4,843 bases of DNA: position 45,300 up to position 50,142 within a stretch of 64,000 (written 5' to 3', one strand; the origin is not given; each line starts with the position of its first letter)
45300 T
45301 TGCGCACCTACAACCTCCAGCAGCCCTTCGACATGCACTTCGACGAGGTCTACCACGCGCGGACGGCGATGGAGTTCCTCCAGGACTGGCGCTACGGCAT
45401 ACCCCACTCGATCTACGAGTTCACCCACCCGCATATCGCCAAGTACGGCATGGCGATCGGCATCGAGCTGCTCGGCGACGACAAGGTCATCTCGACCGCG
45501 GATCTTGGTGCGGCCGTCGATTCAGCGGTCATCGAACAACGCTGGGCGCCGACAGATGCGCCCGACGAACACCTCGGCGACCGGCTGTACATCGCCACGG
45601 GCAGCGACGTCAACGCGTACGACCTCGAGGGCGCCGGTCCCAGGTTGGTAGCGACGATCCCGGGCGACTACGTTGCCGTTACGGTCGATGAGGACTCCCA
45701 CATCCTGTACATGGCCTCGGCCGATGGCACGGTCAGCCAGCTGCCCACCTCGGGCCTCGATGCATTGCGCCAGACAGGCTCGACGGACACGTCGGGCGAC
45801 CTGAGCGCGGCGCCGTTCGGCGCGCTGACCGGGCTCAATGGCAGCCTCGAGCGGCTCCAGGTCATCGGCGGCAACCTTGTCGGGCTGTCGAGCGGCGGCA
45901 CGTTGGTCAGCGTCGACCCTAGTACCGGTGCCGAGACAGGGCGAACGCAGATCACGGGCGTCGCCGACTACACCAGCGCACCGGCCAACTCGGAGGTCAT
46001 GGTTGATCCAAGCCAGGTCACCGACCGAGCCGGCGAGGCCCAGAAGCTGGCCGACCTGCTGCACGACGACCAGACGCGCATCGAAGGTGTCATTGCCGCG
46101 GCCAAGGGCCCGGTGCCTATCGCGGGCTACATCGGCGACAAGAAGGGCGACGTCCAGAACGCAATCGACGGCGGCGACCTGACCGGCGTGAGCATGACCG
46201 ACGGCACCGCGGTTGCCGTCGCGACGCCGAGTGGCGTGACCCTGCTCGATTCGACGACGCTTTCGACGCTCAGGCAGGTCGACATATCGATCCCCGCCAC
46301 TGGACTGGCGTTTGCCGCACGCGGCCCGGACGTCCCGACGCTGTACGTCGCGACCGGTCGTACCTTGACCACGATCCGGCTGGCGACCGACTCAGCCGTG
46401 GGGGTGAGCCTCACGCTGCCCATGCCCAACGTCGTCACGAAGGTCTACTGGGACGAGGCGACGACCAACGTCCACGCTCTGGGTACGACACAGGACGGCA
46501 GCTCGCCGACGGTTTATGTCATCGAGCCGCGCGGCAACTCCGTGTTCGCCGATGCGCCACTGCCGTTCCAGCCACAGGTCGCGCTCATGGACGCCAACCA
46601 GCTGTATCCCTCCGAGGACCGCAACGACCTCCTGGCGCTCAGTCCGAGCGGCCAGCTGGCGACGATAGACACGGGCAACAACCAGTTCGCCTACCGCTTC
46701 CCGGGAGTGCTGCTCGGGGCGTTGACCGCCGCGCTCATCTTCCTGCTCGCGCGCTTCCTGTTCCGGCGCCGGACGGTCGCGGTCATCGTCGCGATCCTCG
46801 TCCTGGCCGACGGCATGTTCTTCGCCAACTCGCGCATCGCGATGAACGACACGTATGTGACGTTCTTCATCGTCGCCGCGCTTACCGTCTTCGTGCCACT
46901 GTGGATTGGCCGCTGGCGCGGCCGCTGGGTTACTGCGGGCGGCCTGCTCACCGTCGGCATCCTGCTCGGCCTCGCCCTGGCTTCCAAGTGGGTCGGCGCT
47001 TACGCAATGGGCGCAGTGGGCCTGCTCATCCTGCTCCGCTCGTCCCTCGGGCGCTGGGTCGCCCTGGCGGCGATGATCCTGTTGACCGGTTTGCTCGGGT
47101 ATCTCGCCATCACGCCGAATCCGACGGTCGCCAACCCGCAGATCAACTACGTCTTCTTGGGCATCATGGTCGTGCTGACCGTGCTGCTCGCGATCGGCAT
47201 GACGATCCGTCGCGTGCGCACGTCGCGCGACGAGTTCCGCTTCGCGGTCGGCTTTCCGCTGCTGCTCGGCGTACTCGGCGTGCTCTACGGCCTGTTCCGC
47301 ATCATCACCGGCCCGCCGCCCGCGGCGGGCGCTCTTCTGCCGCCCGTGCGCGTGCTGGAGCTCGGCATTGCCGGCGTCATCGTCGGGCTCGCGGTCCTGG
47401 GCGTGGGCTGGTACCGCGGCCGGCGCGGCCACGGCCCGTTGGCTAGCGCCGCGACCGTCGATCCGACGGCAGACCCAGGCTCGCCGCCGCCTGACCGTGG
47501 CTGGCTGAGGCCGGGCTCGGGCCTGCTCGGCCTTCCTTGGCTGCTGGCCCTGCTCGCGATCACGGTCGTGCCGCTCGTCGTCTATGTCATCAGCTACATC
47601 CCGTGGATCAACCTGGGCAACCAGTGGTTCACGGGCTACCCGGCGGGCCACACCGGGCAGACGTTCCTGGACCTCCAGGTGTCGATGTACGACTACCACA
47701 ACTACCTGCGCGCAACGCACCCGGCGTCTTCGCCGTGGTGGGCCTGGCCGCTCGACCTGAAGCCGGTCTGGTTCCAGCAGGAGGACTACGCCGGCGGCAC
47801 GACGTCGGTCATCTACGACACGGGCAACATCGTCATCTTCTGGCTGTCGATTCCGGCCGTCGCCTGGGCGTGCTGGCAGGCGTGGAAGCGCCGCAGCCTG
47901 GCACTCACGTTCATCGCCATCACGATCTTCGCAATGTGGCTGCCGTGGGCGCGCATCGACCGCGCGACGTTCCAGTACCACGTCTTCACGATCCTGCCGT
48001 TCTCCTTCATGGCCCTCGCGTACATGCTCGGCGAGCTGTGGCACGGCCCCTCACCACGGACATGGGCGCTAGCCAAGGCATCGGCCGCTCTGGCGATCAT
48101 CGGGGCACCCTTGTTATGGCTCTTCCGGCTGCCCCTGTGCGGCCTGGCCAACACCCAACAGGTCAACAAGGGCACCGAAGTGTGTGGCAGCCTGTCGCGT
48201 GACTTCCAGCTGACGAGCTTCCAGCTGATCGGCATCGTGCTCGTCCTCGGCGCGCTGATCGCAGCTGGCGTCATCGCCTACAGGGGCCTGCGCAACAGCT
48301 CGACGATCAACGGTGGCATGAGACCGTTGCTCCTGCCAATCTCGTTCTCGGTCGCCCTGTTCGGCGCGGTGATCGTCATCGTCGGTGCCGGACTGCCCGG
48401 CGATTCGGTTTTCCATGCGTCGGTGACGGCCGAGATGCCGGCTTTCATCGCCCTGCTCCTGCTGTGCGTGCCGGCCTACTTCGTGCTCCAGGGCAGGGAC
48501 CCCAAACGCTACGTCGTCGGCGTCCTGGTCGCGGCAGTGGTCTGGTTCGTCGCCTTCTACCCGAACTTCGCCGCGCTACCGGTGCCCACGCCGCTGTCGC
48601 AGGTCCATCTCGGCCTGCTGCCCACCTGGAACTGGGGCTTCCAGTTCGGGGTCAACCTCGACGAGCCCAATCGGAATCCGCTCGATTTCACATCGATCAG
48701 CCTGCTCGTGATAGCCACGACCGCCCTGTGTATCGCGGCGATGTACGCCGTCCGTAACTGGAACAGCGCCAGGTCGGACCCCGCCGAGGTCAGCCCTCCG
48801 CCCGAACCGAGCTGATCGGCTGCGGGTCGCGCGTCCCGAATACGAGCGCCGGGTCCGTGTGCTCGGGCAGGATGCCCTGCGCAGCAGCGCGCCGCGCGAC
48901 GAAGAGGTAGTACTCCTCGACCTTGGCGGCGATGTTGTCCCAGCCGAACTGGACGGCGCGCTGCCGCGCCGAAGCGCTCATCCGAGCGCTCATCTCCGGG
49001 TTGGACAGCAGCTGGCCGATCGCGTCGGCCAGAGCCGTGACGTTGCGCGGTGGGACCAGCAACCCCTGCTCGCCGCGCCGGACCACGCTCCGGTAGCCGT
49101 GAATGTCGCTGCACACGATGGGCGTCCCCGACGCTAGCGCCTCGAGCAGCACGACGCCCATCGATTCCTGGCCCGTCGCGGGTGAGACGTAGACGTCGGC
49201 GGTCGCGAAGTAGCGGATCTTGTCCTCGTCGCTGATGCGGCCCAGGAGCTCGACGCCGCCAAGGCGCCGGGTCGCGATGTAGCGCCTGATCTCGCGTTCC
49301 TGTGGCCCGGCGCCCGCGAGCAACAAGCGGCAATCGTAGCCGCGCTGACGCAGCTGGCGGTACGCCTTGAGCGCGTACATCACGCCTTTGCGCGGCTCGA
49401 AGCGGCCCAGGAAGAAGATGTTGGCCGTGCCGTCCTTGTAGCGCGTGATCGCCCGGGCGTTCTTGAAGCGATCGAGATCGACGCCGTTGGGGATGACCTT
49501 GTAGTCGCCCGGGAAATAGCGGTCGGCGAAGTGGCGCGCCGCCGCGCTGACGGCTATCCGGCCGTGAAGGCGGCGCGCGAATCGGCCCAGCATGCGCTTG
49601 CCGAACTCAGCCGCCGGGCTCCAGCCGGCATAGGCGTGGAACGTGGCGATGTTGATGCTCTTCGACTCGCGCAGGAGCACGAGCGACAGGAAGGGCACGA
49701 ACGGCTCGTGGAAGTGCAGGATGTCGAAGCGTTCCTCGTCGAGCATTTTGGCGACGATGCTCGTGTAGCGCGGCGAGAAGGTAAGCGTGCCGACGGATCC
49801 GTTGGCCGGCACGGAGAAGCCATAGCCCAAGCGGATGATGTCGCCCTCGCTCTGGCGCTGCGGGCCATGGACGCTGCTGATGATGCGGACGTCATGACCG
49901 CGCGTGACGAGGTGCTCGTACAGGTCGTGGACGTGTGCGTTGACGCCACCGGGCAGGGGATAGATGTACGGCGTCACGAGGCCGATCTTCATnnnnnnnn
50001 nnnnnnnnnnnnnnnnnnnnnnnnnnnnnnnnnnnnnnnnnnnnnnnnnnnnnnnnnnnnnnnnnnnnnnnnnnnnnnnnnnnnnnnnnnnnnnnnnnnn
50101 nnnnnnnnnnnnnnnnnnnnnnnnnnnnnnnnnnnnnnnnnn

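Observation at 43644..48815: ~1720-aa fusion of two GT-C modules with a ~400-aa propeller-like insert in the PMT-like loop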

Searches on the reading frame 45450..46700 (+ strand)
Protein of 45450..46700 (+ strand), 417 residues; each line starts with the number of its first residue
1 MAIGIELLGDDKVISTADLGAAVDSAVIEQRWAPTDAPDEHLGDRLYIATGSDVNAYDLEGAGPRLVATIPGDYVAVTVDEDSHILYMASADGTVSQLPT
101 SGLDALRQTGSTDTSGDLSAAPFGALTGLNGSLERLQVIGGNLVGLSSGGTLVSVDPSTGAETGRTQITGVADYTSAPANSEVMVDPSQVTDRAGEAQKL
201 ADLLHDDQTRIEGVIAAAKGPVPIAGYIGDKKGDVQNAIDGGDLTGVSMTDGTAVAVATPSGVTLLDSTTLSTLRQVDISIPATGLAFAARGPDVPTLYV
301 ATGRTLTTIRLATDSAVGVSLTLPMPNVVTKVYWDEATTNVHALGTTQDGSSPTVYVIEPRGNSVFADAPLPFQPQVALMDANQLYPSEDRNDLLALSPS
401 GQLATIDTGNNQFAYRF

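Call 26: search_protein_families(library=pfam, proteins=[window:45450-46700:+], max_evalue=0.01)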
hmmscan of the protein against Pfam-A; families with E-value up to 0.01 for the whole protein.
window:45450-46700:+ (417 aa): 0 families

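Call 65: search_protein_families(library=pfam, alignment_id=A4, max_evalue=1)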
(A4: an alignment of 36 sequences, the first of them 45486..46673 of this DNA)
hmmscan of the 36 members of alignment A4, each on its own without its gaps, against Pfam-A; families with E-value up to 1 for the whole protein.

A. member 1, window:45486-46673:+ (396 aa): 0 families

B. families by the number of members that match (of 36 scanned): 30 families (the first 25 are shown)
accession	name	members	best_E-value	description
PF23414.1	Beta-prop_EML_2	21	4.5e-06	Echinoderm microtubule-associated protein second beta-propeller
PF23410.3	Beta-prop_VPS8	12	0.0054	Vps8 beta-propeller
PF13360.13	PQQ_2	11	1.5e-06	Outer membrane protein assembly factor BamB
PF16755.11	Beta-prop_NUP159_NUP214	6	0.0045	NUP159/214 beta propeller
PF25174.1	Beta-prop_THOC3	6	0.0056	THOC3 beta-propeller domain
PF25172.1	Beta-prop_WDR3_2nd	5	0.0061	WDR3 second beta-propeller domain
PF24807.1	WD40_CDC20-Fz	5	0.055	CDC20/Fizzy WD40 domain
PF25173.1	Beta-prop_WDR3_1st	4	0.085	WDR3 first beta-propeller domain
PF23393.2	Beta-prop_WDR90_POC16_2nd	3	0.0003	WDR90/POC16, second beta-propeller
PF12894.13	ANAPC4_WD40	3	0.0015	Anaphase-promoting complex subunit 4 WD40 domain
PF16819.11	DUF5074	3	0.009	Domain of unknown function (DUF5074)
PF24817.1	WD40_WDHD1_1st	2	0.0061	WDHD1 first WD40 domain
PF20082.4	DUF6476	2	0.025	Family of unknown function (DUF6476)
PF00400.38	WD40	2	0.039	WD domain, G-beta repeat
PF23341.1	PEP5_VPS11_N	2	0.33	PEP5/VPS11 N-terminal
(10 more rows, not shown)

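Call 66: search_solved_structures(query=A4, max_evalue=10, show_alignments=0)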
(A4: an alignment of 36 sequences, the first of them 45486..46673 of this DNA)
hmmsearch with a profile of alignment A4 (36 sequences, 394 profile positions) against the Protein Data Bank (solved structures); distinct sequences matched with E-value up to 10: 97 (the best 60 are shown).
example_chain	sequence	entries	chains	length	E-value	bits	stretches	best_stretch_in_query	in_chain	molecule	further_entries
7mq8_LN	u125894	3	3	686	2.5e-09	40.1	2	29-153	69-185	U3 small nucleolar RNA-associated protein 4 homolog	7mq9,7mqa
4ovd_A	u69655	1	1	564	5.5e-07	32.4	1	163-250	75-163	Peptidoglycan glycosyltransferase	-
1l0q_A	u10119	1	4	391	2.2e-06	30.4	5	240-299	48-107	Surface layer protein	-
8fl2_NV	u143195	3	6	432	4e-05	26.3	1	60-156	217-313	WD repeat-containing protein 18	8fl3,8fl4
9dum_A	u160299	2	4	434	4e-05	26.2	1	60-156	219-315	WD repeat-containing protein 18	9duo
7uwf_A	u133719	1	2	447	4.3e-05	26.2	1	60-156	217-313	WD repeat-containing protein 18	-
7rcz_A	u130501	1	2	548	7.2e-05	25.4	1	153-235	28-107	Stage V sporulation protein D (Sporulation specific penicillin-binding protein)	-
8ro0_q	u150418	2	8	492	8.8e-05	25.1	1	38-160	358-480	Pre-mRNA-processing factor 19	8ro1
3vgz_A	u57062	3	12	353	0.00013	24.6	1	61-146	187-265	Uncharacterized protein YncE | PQQ-dependent catabolism-associated beta-propeller protein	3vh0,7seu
5cyk_B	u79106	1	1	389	0.00074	22.1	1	34-87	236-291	Ribosome biogenesis protein ERB1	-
7mq8_LR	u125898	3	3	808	0.00086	21.9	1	37-147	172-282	Transducin beta-like protein 3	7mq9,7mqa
7n61_0Q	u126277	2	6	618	0.001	21.6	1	54-132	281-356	FAP196 | Cilia- and flagella-associated protein 20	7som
5m89_A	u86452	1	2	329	0.0012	21.4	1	41-95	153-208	Spliceosome WD40 Sc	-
5cxb_B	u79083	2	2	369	0.0013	21.3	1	34-87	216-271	Ribosome biogenesis protein ERB1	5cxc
5em2_A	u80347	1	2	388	0.0014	21.2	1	34-87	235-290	Ribosome biogenesis protein ERB1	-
4ye5_A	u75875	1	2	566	0.045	16.2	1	148-222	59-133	Peptidoglycan synthetase penicillin-binding protein 3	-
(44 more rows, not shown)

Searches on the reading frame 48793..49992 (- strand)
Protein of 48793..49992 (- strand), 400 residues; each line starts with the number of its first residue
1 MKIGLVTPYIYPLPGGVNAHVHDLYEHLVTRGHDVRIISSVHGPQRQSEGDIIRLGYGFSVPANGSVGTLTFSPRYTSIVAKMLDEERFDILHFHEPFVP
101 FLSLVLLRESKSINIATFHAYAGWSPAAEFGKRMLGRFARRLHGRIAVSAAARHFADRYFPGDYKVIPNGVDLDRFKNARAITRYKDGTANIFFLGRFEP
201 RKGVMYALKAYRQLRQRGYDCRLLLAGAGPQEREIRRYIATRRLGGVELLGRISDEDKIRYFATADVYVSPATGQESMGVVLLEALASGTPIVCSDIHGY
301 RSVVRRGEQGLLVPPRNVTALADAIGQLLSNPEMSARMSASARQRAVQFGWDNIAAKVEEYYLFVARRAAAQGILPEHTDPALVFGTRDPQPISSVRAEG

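Call 11: search_protein_families(library=pfam, proteins=[window:48793-49992:-], max_evalue=0.001)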
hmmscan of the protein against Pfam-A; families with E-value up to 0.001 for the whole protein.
window:48793-49992:- (400 aa): 7 families
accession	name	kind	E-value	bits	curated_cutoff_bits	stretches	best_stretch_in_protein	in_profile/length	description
PF00534.26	Glycos_transf_1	-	7.5e-41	140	26.4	1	179-345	5-172/172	Glycosyl transferases group 1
PF13692.12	Glyco_trans_1_4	-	4.4e-36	124.7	27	1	191-331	3-142/142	Glycosyl transferases group 1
PF13439.12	Glyco_transf_4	-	1e-26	94.4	28.5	1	14-175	1-170/170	Glycosyltransferase Family 4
PF13579.12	Glyco_trans_4_4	-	3.9e-17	63.5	29.7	1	15-170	1-158/158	Glycosyl transferase 4-like domain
PF20706.3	GT4-conflict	-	2.4e-11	43.7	26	1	177-357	187-384/385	Family 4 Glycosyltransferase in conflict systems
PF13524.12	Glyco_trans_1_2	-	1.6e-08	35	25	1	212-355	7-139/144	Glycosyl transferase-like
PF13477.12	Glyco_trans_4_2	-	0.00013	22.6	23.4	0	18-111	10-98/139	Glycosyl transferase 4-like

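Call 51: search_protein_families(library=ncbifam, proteins=[window:48793-49992:-], max_evalue=0.001)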
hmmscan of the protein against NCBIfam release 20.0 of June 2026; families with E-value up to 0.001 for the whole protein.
window:48793-49992:- (400 aa): 37 families (the best 25 are shown)
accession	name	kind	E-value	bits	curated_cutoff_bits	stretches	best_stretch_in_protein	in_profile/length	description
NF041876.1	EPS_EpsE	equivalog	1.4e-37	129.9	400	1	157-348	181-378/389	exopolysaccharide biosynthesis GT4 family glycosyltransferase EpsE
TIGR04047.1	MSMEG_0565_glyc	hypoth_equivalog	1.7e-27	96.5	259.85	1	4-362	3-371/373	MSMEG_0565 family glycosyltransferase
TIGR03999.1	thiol_BshA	equivalog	1.3e-26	93.4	273.7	1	163-363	168-371/375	N-acetyl-alpha-D-glucosaminyl L-malate synthase BshA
TIGR03449.1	mycothiol_MshA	equivalog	7.8e-26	90.9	462.5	1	164-362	190-400/406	D-inositol-3-phosphate glycosyltransferase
TIGR02149.1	glgA_Coryne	subfamily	7.4e-25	87.9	302.4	1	146-362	149-387/391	glycogen synthase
TIGR04063.1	stp3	hypoth_equivalog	2.1e-24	86.1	442.05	1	164-360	182-390/397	TIGR04063 family PEP-CTERM/XrtA system glycosyltransferase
TIGR03088.1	stp2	hypoth_equivalog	7.3e-23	81.2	409.05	1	164-362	162-370/374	TIGR03088 family PEP-CTERM/XrtA system glycosyltransferase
NF041010.1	glycosy_Agl16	equivalog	5.7e-22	78.1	575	1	139-362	131-348/352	glycosylation protein Agl16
NF038295.1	EPS_HpsP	equivalog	7.4e-22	77.9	550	1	165-362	179-384/388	hormogonium polysaccharide biosynthesis glycosyltransferase HpsP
NF038229.1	Glyco4_Geo_Pelo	equivalog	2.1e-21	76.3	400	1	164-346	135-316/338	GPMC system family 4 glycosyltransferase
NF049988.1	MGlcDAGSynMgs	equivalog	2.2e-18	66.8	400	2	162-363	176-385/398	alpha-monoglucosyldiacylglycerol synthase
NF047684.1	TeichurnBiosyTuaC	equivalog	1.1e-17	64.1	550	1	146-362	169-386/391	teichuronic acid biosynthesis protein TuaC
NF053787.1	GlcN_PG_synth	equivalog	1.9e-17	63.2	480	1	133-363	131-357/361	N-acetylglucosaminyl phosphatidylglycerol synthase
TIGR04005.1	wcaL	equivalog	4.7e-16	58.7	537.6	1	169-328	204-367/406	colanic acid biosynthesis glycosyltransferase WcaL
NF012028.0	PRK15484.1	subfamily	1.1e-15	57.6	618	1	158-360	157-373/380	lipopolysaccharide N-acetylglucosaminyltransferase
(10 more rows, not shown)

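Call 76: search_solved_structures(query=window:48793-49992:-, max_evalue=1e-10, show_alignments=0)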
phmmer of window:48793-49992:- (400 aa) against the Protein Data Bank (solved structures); distinct sequences matched with E-value up to 1e-10: 15.
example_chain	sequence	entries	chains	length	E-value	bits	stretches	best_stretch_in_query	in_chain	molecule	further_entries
4n9w_A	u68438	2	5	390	1.1e-60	209.1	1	1-365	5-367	GDP-mannose-dependent alpha-(1-2)-phosphatidylinositol mannosyltransferase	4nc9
2gej_A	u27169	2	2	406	1.3e-60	208.9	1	1-365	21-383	PHOSPHATIDYLINOSITOL MANNOSYLTRANSFERASE (PimA)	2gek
6kih_A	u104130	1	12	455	4e-22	82.2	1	162-363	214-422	Tll1590 protein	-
3okc_A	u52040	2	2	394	5.5e-19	71.9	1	80-363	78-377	GDP-mannose-dependent alpha-(1-6)-phosphatidylinositol monomannoside mannosyltransferase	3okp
3oka_A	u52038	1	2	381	1.1e-18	70.9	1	79-354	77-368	GDP-mannose-dependent alpha-(1-6)-phosphatidylinositol monomannoside mannosyltransferase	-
3c4q_A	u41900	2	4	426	1.6e-17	67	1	189-362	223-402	Predicted glycosyltransferases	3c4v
3c48_A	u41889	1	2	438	1.7e-17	66.9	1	189-362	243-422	Predicted glycosyltransferases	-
7qsg_A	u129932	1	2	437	2.7e-16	63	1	134-370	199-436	D-inositol 3-phosphate glycosyltransferase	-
2jjm_A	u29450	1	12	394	4.3e-15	59.1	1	10-367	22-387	GLYCOSYL TRANSFERASE, GROUP 1 FAMILY PROTEIN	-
3mbo_A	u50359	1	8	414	5.1e-15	58.8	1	10-367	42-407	Glycosyltransferase, group 1 family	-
5d00_A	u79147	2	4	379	5.4e-15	58.7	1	10-365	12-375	N-acetyl-alpha-D-glucosaminyl L-malate synthase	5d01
6tvp_A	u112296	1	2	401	1.4e-12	50.8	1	192-364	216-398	Alpha-maltose-1-phosphate synthase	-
3fro_A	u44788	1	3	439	1.3e-11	47.6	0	187-362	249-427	GlgA glycogen synthase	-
2bis_A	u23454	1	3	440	1.3e-11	47.6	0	187-362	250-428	GLGA GLYCOGEN SYNTHASE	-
3l01_A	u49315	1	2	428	2e-11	47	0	187-358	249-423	GlgA glycogen synthase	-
